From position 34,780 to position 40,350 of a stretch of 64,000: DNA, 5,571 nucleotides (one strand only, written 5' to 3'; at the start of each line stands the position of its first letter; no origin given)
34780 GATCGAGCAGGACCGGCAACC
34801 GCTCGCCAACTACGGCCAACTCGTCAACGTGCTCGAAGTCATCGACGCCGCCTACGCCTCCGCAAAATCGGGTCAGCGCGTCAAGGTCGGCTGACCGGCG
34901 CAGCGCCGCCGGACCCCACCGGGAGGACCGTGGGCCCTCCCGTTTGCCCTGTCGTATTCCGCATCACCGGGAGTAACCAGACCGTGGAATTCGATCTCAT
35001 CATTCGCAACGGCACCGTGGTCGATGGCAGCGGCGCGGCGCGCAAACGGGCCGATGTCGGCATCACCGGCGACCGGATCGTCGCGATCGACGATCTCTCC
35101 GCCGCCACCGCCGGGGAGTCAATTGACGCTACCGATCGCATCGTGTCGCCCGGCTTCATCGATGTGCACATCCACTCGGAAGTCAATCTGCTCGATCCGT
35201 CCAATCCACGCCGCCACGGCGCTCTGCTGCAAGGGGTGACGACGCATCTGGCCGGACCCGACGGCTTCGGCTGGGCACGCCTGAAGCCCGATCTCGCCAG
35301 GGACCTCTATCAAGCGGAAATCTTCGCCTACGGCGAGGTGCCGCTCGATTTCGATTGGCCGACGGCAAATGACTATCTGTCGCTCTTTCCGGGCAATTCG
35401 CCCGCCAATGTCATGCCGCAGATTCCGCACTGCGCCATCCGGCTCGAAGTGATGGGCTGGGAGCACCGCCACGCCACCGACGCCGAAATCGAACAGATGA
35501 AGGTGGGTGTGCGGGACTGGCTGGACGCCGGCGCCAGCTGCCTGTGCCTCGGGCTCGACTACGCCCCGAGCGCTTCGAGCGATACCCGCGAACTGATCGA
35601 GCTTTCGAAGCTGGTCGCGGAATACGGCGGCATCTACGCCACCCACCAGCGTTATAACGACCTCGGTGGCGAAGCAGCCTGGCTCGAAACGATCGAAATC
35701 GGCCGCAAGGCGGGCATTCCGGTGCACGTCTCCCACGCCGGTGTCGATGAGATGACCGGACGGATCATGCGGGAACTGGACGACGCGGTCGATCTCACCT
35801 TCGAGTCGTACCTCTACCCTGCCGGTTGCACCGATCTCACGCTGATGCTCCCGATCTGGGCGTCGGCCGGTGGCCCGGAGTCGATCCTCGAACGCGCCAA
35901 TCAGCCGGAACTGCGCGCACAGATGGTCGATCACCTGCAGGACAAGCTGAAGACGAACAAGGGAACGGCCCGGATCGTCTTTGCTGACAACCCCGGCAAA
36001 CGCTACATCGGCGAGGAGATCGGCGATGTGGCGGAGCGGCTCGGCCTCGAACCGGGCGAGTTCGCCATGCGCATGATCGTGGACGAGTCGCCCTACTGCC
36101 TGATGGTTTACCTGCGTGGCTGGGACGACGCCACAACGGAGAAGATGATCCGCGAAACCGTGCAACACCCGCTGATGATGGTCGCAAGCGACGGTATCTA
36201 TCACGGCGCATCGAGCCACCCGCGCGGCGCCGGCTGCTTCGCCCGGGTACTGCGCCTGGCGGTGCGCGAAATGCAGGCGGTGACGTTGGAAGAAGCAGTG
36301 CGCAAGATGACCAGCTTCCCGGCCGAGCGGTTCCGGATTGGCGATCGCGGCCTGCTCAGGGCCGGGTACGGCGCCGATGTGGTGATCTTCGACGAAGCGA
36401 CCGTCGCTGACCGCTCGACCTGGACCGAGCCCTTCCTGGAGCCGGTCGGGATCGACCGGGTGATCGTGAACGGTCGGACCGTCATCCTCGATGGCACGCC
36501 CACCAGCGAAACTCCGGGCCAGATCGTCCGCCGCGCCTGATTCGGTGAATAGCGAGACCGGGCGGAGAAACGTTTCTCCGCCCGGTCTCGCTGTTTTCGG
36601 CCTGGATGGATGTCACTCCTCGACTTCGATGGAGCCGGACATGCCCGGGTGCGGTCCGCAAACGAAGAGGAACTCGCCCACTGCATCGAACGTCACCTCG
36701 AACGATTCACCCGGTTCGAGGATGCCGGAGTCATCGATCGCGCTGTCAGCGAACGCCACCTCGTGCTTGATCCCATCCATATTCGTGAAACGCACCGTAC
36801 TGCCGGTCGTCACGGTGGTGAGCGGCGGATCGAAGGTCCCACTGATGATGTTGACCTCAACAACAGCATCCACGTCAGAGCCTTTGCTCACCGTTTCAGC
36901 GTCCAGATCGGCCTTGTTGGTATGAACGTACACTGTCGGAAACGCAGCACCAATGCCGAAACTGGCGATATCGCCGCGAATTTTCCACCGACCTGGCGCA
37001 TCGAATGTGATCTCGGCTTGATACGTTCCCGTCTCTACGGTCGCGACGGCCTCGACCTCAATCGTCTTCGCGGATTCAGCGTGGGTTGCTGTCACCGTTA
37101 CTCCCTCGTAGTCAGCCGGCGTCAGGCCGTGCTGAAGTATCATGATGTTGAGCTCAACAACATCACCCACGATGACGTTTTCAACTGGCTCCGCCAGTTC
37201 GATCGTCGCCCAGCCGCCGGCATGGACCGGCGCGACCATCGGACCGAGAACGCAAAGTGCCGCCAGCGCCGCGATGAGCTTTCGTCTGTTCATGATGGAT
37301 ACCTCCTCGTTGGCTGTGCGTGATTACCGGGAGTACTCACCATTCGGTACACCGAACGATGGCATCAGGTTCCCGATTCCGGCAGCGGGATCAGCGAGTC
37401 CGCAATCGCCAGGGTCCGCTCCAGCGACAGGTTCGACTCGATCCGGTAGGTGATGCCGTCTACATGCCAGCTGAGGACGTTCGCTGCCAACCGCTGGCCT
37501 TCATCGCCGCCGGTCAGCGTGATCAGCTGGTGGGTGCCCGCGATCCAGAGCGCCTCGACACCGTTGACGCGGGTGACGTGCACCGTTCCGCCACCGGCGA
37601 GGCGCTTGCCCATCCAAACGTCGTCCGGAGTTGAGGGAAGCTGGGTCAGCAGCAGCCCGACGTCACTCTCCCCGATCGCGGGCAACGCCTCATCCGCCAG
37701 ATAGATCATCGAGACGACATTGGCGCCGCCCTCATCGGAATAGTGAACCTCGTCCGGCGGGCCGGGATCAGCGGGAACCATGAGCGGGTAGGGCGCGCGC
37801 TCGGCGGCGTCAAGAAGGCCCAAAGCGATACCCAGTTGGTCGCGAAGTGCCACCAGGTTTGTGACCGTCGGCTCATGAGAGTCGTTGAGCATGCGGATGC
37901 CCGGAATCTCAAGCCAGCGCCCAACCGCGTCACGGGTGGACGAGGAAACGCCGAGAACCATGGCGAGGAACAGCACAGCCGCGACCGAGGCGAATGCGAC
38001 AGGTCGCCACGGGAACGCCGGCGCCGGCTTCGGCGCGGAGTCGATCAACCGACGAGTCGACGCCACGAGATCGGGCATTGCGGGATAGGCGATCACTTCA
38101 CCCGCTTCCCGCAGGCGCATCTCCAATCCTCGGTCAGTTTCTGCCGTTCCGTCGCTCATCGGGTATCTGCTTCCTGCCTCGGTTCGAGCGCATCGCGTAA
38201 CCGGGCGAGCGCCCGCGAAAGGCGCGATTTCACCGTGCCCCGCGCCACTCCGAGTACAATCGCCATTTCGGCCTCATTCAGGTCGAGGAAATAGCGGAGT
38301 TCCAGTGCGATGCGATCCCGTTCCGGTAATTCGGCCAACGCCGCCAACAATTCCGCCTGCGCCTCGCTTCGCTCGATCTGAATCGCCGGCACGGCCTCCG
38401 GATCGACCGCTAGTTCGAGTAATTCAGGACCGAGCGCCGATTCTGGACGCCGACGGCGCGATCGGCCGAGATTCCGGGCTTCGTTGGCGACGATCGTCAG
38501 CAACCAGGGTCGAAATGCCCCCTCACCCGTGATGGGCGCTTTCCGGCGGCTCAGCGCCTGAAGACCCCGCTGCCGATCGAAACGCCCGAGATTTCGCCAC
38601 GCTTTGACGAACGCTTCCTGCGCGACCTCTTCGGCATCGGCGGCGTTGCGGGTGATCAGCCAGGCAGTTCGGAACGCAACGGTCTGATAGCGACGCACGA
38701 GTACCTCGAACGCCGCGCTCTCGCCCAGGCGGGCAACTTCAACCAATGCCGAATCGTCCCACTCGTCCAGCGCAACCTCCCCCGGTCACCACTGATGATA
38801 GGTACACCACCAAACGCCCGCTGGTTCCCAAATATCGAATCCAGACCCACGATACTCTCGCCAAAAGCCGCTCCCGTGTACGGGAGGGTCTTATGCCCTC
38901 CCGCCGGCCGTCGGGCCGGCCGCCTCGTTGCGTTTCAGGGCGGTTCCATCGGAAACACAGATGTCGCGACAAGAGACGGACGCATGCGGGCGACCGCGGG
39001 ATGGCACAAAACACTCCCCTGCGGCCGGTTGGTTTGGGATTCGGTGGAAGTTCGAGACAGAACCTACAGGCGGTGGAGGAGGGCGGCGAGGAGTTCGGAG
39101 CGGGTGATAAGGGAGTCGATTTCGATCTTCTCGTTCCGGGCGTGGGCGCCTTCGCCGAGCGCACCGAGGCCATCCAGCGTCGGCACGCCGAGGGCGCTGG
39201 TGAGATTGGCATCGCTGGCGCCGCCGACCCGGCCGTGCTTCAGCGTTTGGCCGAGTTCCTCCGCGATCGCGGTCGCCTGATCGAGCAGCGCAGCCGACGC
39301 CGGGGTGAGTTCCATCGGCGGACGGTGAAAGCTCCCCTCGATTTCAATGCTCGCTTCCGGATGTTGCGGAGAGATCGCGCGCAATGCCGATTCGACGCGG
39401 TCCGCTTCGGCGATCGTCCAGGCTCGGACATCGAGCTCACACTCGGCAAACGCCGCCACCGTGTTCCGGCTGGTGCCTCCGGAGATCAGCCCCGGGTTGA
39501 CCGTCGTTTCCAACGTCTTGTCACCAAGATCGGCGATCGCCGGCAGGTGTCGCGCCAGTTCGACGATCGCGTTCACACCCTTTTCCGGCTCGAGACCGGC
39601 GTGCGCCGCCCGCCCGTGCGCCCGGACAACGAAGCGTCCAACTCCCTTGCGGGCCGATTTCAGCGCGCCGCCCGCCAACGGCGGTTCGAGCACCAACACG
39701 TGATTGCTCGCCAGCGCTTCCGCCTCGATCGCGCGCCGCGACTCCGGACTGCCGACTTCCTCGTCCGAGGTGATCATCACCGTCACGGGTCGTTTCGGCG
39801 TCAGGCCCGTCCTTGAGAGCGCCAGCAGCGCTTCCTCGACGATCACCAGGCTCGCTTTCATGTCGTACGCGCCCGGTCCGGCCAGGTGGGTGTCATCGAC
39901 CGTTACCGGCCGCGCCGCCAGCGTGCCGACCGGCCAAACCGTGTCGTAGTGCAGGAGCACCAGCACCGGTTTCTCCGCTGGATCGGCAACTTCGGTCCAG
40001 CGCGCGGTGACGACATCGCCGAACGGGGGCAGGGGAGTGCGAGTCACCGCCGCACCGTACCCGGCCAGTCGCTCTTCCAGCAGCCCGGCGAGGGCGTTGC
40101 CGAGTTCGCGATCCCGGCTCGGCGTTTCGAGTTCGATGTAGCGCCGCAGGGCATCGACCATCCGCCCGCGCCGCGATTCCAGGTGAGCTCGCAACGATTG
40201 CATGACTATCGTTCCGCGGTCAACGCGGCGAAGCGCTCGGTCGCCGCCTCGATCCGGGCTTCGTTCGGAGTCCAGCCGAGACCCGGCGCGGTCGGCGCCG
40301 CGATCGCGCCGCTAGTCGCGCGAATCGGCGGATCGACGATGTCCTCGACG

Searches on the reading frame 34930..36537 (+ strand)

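Call 101: search_protein_families(library=pfam, proteins=[window:34930-36537:+], max_evalue=0.0001)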
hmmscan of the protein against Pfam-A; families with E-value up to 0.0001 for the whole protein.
window:34930-36537:+ (536 aa): 2 families
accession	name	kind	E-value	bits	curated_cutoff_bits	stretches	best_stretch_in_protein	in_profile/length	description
PF07969.17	Amidohydro_3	-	1e-21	78.5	29.7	1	65-519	3-472/472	Amidohydrolase family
PF01979.26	Amidohydro_1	-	9.3e-12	45.3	25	1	407-518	239-345/345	Amidohydrolase family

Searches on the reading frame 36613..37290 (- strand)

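Call 101: search_protein_families(library=pfam, proteins=[window:36613-37290:-], max_evalue=0.0001)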
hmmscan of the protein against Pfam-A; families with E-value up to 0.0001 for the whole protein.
window:36613-37290:- (225 aa): 3 families
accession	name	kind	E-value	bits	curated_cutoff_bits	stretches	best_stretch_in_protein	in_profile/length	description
PF00127.26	Copper-bind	-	2.7e-10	41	21.2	1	152-224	13-99/99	Copper binding proteins, plastocyanin/azurin family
PF13473.12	Cupredoxin_1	-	1.6e-07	31.7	27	1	139-221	18-102/104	Cupredoxin-like domain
PF13115.11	YtkA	-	5.2e-05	24.3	25.9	1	30-104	9-82/85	YtkA-like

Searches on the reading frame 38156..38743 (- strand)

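Call 101: search_protein_families(library=pfam, proteins=[window:38156-38743:-], max_evalue=0.0001)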
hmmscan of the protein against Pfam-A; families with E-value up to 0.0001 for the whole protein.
window:38156-38743:- (195 aa): 3 families
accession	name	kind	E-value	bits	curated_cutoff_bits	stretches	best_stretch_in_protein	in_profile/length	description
PF08281.18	Sigma70_r4_2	-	2e-16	59.8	25.7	1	131-182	3-54/54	Sigma-70, region 4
PF04542.20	Sigma70_r2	-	1.4e-12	47.7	24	1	15-60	1-46/71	Sigma-70 region 2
PF04545.22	Sigma70_r4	-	3.9e-12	45.9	24.1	1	135-183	1-49/50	Sigma-70, region 4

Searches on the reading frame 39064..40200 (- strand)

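Call 101: search_protein_families(library=pfam, proteins=[window:39064-40200:-], max_evalue=0.0001)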
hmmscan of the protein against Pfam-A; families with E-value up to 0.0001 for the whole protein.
window:39064-40200:- (378 aa): 3 families
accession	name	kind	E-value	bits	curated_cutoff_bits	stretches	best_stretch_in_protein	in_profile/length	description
PF01546.33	Peptidase_M20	-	2.1e-26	93.5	24.6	1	83-376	4-205/206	Peptidase family M20/M25/M40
PF07687.19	M20_dimer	-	2e-19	69.9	21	1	183-280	2-102/107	Peptidase dimerisation domain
PF04389.22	Peptidase_M28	-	9.8e-05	22.6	21.3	0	72-165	10-84/193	Peptidase family M28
